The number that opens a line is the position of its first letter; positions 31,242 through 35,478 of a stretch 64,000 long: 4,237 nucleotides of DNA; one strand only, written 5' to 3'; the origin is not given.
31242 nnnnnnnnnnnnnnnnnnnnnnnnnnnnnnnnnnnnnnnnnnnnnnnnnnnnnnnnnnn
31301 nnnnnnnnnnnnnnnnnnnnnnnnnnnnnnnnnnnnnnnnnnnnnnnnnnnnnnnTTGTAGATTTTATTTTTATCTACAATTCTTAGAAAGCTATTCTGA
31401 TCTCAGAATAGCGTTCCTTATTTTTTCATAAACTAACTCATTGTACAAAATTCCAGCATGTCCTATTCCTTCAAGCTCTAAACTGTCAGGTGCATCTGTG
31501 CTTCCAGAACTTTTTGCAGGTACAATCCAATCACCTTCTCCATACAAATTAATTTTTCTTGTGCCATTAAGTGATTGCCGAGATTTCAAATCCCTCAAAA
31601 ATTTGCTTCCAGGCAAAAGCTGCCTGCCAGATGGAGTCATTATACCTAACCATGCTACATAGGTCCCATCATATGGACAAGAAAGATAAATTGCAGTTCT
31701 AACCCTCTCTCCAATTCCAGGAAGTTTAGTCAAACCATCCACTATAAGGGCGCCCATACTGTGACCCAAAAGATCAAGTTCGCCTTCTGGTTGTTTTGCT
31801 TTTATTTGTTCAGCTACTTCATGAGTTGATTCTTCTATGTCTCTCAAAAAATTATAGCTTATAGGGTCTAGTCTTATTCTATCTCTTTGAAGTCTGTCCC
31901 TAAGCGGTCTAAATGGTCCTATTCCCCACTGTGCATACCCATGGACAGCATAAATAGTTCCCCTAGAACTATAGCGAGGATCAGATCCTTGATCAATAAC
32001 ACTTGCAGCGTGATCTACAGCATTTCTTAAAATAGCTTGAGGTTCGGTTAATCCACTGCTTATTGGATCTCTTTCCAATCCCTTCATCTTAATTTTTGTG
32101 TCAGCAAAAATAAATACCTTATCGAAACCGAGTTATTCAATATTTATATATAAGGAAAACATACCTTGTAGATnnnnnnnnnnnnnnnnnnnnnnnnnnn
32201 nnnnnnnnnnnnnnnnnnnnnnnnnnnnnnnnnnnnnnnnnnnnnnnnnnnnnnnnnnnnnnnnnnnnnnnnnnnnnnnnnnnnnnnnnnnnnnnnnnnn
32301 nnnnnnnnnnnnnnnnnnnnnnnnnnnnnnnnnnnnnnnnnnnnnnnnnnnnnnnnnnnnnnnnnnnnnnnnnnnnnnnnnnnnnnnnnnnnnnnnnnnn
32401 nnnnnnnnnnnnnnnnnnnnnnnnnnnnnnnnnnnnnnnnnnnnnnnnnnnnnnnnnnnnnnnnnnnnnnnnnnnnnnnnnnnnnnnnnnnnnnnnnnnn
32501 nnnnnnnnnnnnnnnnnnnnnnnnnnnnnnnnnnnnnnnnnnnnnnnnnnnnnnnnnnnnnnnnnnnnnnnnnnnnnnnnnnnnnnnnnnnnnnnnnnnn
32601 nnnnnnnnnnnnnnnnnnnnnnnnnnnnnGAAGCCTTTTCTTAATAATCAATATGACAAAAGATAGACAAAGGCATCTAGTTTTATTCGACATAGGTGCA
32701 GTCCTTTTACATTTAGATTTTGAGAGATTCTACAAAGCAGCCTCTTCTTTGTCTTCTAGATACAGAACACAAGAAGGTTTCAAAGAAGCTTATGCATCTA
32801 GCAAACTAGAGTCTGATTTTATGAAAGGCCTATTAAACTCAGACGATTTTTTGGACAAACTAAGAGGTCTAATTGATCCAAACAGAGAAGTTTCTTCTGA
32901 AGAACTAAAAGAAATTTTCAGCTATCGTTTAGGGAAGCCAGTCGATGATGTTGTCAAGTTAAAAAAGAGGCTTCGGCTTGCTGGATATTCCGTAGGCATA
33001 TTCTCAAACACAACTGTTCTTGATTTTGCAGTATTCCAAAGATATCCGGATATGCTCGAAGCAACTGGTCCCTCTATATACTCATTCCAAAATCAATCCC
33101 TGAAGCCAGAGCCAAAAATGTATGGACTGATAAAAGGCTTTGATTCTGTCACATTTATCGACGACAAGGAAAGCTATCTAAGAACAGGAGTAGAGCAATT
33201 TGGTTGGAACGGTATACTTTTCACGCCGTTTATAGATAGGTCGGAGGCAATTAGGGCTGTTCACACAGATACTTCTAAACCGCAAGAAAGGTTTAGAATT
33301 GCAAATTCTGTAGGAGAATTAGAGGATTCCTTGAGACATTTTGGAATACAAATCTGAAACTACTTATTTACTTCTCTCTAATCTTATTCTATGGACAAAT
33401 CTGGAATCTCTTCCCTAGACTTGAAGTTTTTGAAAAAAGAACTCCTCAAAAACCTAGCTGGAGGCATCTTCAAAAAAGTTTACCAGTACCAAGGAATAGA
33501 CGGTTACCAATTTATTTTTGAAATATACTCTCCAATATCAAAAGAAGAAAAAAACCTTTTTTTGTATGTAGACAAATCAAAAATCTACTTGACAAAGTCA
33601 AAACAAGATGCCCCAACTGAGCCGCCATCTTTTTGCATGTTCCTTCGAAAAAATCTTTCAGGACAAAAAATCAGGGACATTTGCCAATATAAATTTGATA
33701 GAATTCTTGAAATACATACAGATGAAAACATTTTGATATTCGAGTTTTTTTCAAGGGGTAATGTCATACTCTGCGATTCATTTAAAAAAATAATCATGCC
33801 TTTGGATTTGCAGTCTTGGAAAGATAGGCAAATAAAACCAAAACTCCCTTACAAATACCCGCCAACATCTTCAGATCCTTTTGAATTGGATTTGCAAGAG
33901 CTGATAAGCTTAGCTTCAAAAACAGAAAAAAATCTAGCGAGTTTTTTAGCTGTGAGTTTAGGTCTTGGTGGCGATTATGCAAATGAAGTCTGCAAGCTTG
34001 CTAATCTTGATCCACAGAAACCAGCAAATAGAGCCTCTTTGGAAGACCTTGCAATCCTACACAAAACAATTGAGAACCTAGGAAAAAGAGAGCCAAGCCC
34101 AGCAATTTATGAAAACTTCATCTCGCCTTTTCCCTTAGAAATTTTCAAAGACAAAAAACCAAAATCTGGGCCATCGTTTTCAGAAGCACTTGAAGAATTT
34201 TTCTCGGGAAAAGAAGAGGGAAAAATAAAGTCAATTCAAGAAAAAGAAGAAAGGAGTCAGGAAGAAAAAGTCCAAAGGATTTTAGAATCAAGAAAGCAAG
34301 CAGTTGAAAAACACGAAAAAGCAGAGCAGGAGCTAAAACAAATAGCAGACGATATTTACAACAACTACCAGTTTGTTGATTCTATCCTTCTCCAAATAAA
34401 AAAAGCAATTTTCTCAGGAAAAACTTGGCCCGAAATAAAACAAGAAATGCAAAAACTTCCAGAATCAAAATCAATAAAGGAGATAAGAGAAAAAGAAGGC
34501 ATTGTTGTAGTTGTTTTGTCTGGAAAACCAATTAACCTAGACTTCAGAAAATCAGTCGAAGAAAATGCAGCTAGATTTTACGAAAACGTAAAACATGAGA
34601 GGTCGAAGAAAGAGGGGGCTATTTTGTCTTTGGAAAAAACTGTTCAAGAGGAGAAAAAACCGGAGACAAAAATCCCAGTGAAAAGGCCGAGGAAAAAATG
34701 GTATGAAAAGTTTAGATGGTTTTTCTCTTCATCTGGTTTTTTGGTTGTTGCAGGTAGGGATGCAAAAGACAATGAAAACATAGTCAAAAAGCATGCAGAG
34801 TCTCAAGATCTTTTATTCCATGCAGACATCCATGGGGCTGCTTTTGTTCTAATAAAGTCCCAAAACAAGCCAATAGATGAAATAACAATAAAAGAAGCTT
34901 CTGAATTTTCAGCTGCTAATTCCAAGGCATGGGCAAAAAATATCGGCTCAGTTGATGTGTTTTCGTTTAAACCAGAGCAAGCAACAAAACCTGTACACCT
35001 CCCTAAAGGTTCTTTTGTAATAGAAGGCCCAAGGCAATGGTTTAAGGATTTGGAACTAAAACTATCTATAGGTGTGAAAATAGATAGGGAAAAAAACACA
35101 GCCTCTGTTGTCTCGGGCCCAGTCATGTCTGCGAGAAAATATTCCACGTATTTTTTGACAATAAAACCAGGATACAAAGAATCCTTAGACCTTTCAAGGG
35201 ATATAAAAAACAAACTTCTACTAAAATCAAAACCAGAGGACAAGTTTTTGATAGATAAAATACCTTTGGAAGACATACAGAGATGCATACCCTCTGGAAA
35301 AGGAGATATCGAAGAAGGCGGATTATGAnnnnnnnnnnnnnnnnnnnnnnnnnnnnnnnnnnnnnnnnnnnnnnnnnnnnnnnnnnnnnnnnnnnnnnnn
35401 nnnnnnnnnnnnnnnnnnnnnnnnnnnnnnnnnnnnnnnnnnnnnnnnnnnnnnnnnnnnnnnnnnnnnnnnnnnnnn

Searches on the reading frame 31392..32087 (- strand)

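Call 63: search_protein_families(library=pfam, proteins=[window:31392-32087:-], max_evalue=0.00001)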
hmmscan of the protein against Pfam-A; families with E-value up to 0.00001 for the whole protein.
window:31392-32087:- (231 aa): 1 family
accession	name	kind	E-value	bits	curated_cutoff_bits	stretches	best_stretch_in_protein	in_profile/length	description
PF00975.26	Thioesterase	-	4.3e-06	27.5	26.4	1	59-115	16-79/226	Thioesterase domain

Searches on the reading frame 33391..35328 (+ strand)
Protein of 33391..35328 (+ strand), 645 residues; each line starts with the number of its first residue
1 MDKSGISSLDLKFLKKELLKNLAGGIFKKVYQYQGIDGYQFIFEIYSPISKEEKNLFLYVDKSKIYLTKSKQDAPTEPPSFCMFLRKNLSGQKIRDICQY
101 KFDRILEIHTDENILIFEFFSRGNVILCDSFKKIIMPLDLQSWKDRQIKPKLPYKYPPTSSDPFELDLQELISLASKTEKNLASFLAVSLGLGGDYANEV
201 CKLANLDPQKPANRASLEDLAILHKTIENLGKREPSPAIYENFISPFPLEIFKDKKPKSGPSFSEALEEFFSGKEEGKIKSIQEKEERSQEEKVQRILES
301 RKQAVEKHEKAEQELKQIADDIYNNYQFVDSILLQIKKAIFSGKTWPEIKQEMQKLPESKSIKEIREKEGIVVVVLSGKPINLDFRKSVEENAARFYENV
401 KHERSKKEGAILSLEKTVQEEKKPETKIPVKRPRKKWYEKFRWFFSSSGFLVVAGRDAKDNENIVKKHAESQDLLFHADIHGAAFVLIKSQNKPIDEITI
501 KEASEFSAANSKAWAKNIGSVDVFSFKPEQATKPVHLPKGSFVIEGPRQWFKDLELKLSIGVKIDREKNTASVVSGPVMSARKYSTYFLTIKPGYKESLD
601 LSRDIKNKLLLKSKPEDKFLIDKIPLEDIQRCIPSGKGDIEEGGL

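Call 62: search_protein_families(library=pfam, proteins=[window:33391-35328:+], max_evalue=0.00001)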
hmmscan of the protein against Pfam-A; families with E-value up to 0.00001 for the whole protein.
window:33391-35328:+ (645 aa): 2 families
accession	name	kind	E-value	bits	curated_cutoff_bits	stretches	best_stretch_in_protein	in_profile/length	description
PF05833.16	NFACT_N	-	7.8e-53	180.3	31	1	9-422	3-412/456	NFACT N-terminal and middle domains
PF05670.18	NFACT-R_1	-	6.3e-28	98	29.8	1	440-546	1-112/112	NFACT protein RNA binding domain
